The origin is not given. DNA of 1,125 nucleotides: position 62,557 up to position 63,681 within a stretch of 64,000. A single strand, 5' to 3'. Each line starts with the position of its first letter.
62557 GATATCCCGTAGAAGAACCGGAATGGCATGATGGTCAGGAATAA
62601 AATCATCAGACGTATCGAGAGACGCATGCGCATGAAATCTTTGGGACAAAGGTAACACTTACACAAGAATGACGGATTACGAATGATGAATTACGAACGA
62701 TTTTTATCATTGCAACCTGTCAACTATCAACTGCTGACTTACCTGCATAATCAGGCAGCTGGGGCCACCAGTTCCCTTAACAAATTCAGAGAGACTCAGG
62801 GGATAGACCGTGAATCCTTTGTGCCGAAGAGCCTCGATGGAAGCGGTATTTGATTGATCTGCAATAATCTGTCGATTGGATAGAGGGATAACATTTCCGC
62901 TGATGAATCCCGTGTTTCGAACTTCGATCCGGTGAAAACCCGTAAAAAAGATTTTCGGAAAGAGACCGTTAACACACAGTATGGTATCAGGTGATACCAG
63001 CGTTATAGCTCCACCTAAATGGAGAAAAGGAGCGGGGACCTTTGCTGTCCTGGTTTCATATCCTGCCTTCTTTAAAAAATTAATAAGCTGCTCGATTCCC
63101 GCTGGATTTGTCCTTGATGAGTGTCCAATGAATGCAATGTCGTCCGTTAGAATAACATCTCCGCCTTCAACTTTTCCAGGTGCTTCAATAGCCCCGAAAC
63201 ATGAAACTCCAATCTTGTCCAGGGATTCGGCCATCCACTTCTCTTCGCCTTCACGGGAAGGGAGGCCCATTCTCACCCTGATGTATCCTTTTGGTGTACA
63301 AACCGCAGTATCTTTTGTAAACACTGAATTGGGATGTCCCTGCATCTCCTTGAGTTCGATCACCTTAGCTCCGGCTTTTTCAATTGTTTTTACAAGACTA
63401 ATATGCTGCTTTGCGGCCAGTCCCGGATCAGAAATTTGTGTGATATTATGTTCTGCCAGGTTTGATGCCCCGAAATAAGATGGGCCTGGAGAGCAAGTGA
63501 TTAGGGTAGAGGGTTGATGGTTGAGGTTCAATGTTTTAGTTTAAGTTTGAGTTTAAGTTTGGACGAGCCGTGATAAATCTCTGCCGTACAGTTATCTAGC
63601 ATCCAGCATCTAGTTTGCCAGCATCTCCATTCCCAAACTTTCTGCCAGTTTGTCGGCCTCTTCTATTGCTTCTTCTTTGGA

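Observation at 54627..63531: Ten-gene ACP-centred operon combining adenylase, BtrH-like transferase, sulfotransferase, O-methyltransferase, LpxL-like acyltransferase and DDAH-fold enzyme, with no PKS/NRPS/FAS core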

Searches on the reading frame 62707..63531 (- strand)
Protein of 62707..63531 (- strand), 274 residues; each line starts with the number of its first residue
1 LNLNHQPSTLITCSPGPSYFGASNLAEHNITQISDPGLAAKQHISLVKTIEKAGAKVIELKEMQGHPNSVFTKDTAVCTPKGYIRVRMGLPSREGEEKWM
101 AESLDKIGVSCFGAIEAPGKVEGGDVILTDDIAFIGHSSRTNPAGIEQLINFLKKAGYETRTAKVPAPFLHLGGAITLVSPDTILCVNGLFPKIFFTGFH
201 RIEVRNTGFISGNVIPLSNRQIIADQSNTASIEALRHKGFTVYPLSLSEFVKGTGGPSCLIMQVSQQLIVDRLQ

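Call 3: search_protein_families(library=pfam, proteins=[window:62707-63531:-], max_evalue=0.01)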
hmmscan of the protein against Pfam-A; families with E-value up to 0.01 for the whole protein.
window:62707-63531:- (274 aa): 2 families
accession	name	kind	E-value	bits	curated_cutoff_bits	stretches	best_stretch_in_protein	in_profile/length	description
PF02274.22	ADI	-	2.5e-15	56.8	22.8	2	60-187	115-257/377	Arginine deiminase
PF19420.4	DDAH_eukar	-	9.9e-11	41.8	23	1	38-264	27-290/291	N,N dimethylarginine dimethylhydrolase, eukaryotic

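Call 4: search_protein_families(library=ncbifam, proteins=[window:62707-63531:-], max_evalue=0.01)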
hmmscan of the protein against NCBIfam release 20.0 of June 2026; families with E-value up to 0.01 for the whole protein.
window:62707-63531:- (274 aa): 7 families
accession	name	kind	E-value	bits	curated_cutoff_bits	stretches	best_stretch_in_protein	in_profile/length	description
NF045660.1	DiMthArgaseDdahStm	equivalog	1.9e-32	113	340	1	25-263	11-248/249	dimethylargininase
NF045658.1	DiMArgaseDdah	equivalog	2.2e-31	109.6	450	1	37-262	29-252/254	dimethylargininase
NF002381.0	PRK01388.1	subfamily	6.7e-16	58.2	414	2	23-184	115-282/405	arginine deiminase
TIGR01078.1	arcA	equivalog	1.2e-13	50.6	489.1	2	63-184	149-282/408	arginine deiminase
NF045659.1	DiMArgaseDdahMtb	equivalog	2.5e-11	43.3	300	1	30-263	46-282/283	dimethylargininase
NF052232.1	Arg_dihydro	equivalog_domain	1.5e-08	34.2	450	1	27-112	24-107/266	arginine dihydrolase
NF052231.1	bifunc_ArgZ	exception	6.8e-08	31.1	1025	1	28-268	27-273/696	bifunctional arginine dihydrolase/ornithine cyclodeaminase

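Call 5: find_encoding_contigs(protein=window:62707-63531:-, flank=10000, max_places=6)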
Protein window:62707-63531:- (274 aa): 19 contigs read that carry it; 6 places shown.
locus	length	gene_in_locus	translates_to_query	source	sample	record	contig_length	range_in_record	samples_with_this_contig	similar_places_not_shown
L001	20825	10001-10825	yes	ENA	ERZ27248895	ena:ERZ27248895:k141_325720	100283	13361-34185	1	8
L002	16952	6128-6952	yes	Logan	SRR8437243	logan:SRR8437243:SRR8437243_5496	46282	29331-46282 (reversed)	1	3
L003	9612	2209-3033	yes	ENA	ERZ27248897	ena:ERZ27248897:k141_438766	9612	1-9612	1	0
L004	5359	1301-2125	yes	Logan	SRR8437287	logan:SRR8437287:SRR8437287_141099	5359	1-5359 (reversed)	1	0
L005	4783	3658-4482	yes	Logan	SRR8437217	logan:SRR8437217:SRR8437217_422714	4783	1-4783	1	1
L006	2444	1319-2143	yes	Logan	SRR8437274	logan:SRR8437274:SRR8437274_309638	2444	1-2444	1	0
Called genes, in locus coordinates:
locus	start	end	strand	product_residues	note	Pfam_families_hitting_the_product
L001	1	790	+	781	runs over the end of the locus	PF13620:CarboxypepD_reg, PF13715:CarbopepD_reg_2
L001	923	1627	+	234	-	-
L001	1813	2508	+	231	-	PF00440:TetR_N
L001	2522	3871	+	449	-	PF02321:OEP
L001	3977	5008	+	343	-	PF25989:YknX_C (weak)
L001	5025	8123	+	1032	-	PF00873:ACR_tran, PF03176:MMPL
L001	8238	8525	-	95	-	PF00166:Cpn10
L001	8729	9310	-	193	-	PF00462:Glutaredoxin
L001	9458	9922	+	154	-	-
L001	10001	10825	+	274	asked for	PF02274:ADI, PF19420:DDAH_eukar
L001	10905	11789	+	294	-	PF03279:Lip_A_acyltrans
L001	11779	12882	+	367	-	PF08100:Dimerisation, PF00891:Methyltransf_2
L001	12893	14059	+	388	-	PF12679:ABC2_membrane_2, PF12698:ABC2_membrane_3, PF01061:ABC2_membrane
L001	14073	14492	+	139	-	-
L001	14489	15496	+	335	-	PF14399:BtrH_N, PF16169:DUF4872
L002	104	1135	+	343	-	PF25989:YknX_C (weak)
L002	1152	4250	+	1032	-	PF00873:ACR_tran, PF03176:MMPL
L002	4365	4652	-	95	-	PF00166:Cpn10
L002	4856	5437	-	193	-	PF00462:Glutaredoxin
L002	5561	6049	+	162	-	-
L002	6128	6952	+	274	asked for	PF02274:ADI, PF19420:DDAH_eukar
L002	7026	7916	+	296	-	PF03279:Lip_A_acyltrans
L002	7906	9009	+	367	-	PF08100:Dimerisation, PF00891:Methyltransf_2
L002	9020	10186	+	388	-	PF12679:ABC2_membrane_2, PF12698:ABC2_membrane_3, PF01061:ABC2_membrane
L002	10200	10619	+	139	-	-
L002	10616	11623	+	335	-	PF14399:BtrH_N, PF16169:DUF4872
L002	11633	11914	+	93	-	PF00550:PP-binding (weak)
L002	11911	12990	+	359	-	PF00685:Sulfotransfer_1, PF13469:Sulfotransfer_3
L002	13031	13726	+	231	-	-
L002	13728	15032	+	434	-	PF00501:AMP-binding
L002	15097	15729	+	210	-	-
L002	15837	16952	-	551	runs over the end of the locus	PF07969:Amidohydro_3, PF01979:Amidohydro_1 (weak)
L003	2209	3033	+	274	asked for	PF02274:ADI, PF19420:DDAH_eukar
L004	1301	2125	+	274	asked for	PF02274:ADI, PF19420:DDAH_eukar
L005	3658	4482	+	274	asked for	PF02274:ADI, PF19420:DDAH_eukar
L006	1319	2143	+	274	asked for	PF02274:ADI, PF19420:DDAH_eukar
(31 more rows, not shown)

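Call 31: search_protein_families(library=ncbifam, proteins=[L002:5561-6049:+], max_evalue=0.001)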
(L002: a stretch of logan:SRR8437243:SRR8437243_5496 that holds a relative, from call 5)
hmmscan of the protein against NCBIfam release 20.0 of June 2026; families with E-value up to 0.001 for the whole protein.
L002:5561-6049:+ (162 aa): 0 families

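Call 47: find_homologous_proteins(query=window:62707-63531:-, max_evalue=1e-10)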
Query window:62707-63531:- (274 aa): 696 proteins with E <= 1e-10 among 1241 candidates; the best 120 are listed.
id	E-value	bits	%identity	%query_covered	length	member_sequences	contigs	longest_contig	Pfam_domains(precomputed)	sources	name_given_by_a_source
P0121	1.2e-179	613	100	100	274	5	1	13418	PF19420.6,PF02274.23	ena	-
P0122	9.7e-122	423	73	93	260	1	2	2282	PF19420.6,PF02274.23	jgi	-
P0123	4.3e-119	415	70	96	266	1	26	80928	PF19420.6,PF02274.23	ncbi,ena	-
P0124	6.5e-119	414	70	96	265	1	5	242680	PF19420.6,PF02274.23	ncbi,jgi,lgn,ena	-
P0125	3.4e-115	402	68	96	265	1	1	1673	PF19420.6,PF02274.23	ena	-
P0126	1.5e-114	400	65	100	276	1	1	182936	PF19420.6,PF02274.23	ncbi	ncbi:MAG: arginine deiminase family protein [Bacteroidota bacterium]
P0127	2.1e-111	390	66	96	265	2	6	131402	PF19420.6,PF02274.23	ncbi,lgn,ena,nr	ncbi:MAG: amidinotransferase [Bacteroidales bacterium]|nr:amidinotransferase [Bacteroidales bacteriu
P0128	4.8e-111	388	68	94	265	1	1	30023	PF19420.6,PF02274.23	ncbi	ncbi:dimethylarginine dimethylaminohydrolase family protein [Bacteroidota bacterium]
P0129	5.7e-111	388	66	97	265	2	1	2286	PF19420.6,PF02274.23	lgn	-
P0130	7.5e-110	384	65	96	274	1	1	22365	PF19420.6,PF02274.23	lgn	-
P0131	3.5e-108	379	67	93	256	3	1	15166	PF19420.6,PF02274.23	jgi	-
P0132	1.0e-106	374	63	97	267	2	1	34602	PF19420.6,PF02274.23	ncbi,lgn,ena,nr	ncbi:MAG: amidinotransferase [Bacteroidetes bacterium]|nr:MAG: amidinotransferase [Bacteroidota bact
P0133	4.0e-105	369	65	92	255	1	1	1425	PF19420.6,PF02274.23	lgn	-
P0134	4.9e-102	359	62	96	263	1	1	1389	PF19420.6,PF02274.23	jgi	-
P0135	1.5e-95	338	59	94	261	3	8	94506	PF19420.6,PF02274.23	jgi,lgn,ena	-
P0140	1.5e-88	315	53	93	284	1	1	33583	PF19420.6,PF02274.23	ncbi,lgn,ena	-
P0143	1.6e-87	311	52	97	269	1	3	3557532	PF19420.6,PF02274.23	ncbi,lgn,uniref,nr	ncbi:hypothetical protein BBF96_15500 [Anoxybacter fermentans]|uniref:Amidinotransferase n=1 Tax=Ano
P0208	8.6e-81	289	50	95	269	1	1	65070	PF19420.6,PF02274.23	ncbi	ncbi:MAG: arginine deiminase family protein [Bacteroidota bacterium]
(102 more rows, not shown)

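Call 48: find_encoding_contigs(protein=P0208, flank=6000, max_places=2)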
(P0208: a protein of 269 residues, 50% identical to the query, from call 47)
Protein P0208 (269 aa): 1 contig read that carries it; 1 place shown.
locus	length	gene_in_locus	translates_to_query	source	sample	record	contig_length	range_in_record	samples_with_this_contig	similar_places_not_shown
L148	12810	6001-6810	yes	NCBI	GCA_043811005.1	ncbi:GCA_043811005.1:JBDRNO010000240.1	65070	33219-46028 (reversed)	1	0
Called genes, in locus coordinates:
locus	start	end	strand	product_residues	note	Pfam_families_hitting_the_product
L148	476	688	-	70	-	-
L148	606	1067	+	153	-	PF00589:Phage_integrase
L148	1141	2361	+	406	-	PF13289:SIR2_2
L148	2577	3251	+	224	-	PF27258:NspV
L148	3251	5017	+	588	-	-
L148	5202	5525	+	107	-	PF02311:AraC_binding (weak), PF07883:Cupin_2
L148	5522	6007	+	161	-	PF00583:Acetyltransf_1, PF13673:Acetyltransf_10, PF13508:Acetyltransf_7, PF08445:FR47 (weak)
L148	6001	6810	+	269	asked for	PF19420:DDAH_eukar, PF02274:ADI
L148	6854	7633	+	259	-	PF02567:PhzC-PhzF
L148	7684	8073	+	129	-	PF00903:Glyoxalase (weak), PF12681:Glyoxalase_2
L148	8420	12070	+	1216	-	PF02775:TPP_enzyme_C, PF00037:Fer4 (faint), PF00070:Pyr_redox (faint), PF00890:FAD_binding_2 (weak), PF01266:DAO, PF01946:Thi4 (weak), PF07992:Pyr_redox_2, PF13450:NAD_binding_8, +4 more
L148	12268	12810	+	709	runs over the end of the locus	PF00009:GTP_EFTU, PF01926:MMR_HSR1 (weak), PF22042:EF-G_D2, PF03144:GTP_EFTU_D2 (weak), PF14492:EFG_III, PF03764:EFG_IV, PF00679:EFG_C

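Call 49: find_encoding_contigs(protein=P0143, flank=6000, max_places=1)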
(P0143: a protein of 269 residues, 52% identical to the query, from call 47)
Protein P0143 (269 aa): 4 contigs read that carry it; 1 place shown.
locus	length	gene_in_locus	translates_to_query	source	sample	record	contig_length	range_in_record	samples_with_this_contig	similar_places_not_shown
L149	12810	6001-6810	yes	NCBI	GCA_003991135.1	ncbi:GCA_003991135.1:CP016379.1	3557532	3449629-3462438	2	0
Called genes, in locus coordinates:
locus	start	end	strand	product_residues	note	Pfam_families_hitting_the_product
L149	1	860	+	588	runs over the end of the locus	PF00672:HAMP, PF00512:HisKA, PF02518:HATPase_c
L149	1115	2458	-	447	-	PF03448:MgtE_N, PF00571:CBS, PF01769:MgtE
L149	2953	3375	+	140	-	PF13527:Acetyltransf_9 (weak), PF00583:Acetyltransf_1, PF13673:Acetyltransf_10, PF13508:Acetyltransf_7, PF08445:FR47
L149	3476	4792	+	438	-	PF02784:Orn_Arg_deC_N, PF00278:Orn_DAP_Arg_deC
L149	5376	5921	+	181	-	PF04229:GrpB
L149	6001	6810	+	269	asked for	PF02274:ADI (weak), PF19420:DDAH_eukar, PF02274:ADI (weak)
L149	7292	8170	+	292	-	PF10727:Rossmann-like (weak), PF10728:DUF2520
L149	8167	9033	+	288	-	PF02548:Pantoate_transf, PF13714:PEP_mutase (weak)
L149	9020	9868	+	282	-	PF02569:Pantoate_ligase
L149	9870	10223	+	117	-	PF02261:Asp_decarbox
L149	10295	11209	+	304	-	PF02445:NadA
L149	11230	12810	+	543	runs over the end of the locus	PF00890:FAD_binding_2, PF01266:DAO (weak), PF07992:Pyr_redox_2 (faint), PF02910:Succ_DH_flav_C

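Call 50: find_encoding_contigs(protein=P0140, flank=6000, max_places=2)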
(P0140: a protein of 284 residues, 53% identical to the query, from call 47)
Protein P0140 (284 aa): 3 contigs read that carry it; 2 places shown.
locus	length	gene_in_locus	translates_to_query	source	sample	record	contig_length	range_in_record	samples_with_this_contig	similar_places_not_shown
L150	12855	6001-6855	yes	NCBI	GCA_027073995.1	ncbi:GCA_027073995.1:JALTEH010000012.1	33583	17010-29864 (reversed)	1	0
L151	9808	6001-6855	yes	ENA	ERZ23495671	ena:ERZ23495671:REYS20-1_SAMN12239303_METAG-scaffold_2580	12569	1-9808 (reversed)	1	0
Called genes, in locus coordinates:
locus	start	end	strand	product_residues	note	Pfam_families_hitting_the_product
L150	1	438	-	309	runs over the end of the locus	PF00528:BPD_transp_1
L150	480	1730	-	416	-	PF01547:SBP_bac_1, PF13416:SBP_bac_8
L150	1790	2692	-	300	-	PF13580:SIS_2, PF22645:GKRP_SIS_N, PF01380:SIS, PF20741:GKRP-like_C (faint)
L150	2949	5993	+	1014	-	PF25788:Ig_Rha78A_N (faint), PF13620:CarboxypepD_reg (faint), PF24489:Ig_J_second (faint), PF00041:fn3, PF22148:Fervidolysin_NPro-like, PF00082:Peptidase_S8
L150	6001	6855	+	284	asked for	PF19420:DDAH_eukar, PF02274:ADI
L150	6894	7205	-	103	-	PF02583:Trns_repr_metal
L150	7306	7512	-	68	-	PF00403:HMA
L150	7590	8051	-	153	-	PF04945:YHS, PF09851:SHOCT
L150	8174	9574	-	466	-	PF01134:GIDA, PF03486:HI0933_like (faint), PF07992:Pyr_redox_2, PF12831:FAD_oxidored (weak), PF13738:Pyr_redox_3, PF00070:Pyr_redox, PF02852:Pyr_redox_dim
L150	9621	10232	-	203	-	PF01209:Ubie_methyltran, PF13489:Methyltransf_23, PF13847:Methyltransf_31, PF08241:Methyltransf_11, PF08242:Methyltransf_12, PF13649:Methyltransf_25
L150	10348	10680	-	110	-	-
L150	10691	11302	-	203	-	-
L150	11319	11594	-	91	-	PF09851:SHOCT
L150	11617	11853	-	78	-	-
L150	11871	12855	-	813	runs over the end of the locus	PF00403:HMA, PF00122:E1-E2_ATPase, PF00702:Hydrolase, PF08282:Hydrolase_3 (faint)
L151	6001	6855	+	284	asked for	PF19420:DDAH_eukar, PF02274:ADI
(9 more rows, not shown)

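Call 59: search_solved_structures(query=window:62707-63531:-, max_evalue=0.00001, show_alignments=1)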
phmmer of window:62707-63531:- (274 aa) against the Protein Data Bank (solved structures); distinct sequences matched with E-value up to 0.00001: 12.
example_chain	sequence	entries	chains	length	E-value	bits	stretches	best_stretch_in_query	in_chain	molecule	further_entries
3rhy_A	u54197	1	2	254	9.1e-25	90.7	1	35-262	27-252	N(G),N(G)-dimethylarginine dimethylaminohydrolase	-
1h70_A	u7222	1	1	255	1.8e-23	86.5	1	35-261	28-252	NG, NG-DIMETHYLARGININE DIMETHYLAMINOHYDROLASE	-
3bpb_A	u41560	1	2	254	1.9e-23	86.4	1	35-262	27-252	dimethylarginine dimethylaminohydrolase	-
7ut0_A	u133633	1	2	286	1.3e-13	54.1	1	35-184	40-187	N(G),N(G)-dimethylarginine dimethylaminohydrolase 1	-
2jai_A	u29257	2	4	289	1.3e-13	54.1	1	35-184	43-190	NG, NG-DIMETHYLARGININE DIMETHYLAMINOHYDROLASE 1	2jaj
7usz_A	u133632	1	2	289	1.3e-13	54.1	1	35-184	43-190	N(G),N(G)-dimethylarginine dimethylaminohydrolase 1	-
6szp_A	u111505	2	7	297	1.4e-13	54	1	35-184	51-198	N(G),N(G)-dimethylarginine dimethylaminohydrolase 1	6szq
3i2e_A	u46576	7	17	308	1.6e-13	53.8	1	35-184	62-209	N(G),N(G)-dimethylarginine dimethylaminohydrolase 1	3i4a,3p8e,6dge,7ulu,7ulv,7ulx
3p8p_A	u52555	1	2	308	2e-13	53.5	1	35-184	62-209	N(G),N(G)-dimethylarginine dimethylaminohydrolase 1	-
2ci1_A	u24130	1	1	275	7.6e-13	51.6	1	38-184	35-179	NG, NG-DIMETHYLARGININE DIMETHYLAMINOHYDROLASE 1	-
2c6z_A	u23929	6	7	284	7.7e-13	51.6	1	39-184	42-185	NG, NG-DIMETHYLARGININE DIMETHYLAMINOHYDROLASE 1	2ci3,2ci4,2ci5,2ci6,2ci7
4bof_A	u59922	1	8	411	1.9e-06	30.7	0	120-182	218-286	ARGININE DEIMINASE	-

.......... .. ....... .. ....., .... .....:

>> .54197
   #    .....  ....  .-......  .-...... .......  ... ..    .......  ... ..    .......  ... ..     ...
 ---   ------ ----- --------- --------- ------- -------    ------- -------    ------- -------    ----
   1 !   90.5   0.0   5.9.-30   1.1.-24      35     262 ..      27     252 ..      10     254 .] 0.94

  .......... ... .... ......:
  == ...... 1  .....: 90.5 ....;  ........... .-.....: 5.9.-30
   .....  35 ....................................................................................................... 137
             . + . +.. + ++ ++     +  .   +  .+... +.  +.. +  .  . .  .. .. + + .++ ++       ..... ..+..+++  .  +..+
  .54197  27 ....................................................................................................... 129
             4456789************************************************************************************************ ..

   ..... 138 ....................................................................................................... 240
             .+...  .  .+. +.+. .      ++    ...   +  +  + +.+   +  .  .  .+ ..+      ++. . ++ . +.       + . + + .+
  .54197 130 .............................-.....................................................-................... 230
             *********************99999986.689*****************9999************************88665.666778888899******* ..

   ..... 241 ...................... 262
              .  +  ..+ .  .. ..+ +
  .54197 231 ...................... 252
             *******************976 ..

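Call 61: search_protein_families(library=pfam, proteins=[L002:5561-6049:+], max_evalue=1)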
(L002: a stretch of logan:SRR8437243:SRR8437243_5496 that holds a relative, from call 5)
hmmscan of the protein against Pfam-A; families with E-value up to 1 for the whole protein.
L002:5561-6049:+ (162 aa): 2 families
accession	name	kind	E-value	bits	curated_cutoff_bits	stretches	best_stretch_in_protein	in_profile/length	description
PF10702.14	DUF2507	-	0.088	13.2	35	1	93-149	54-113/123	Protein of unknown function (DUF2507)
PF04098.21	Rad52_Rad22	-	0.13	12.6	20.3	1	120-156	79-118/153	Rad52/22 family double-strand break repair protein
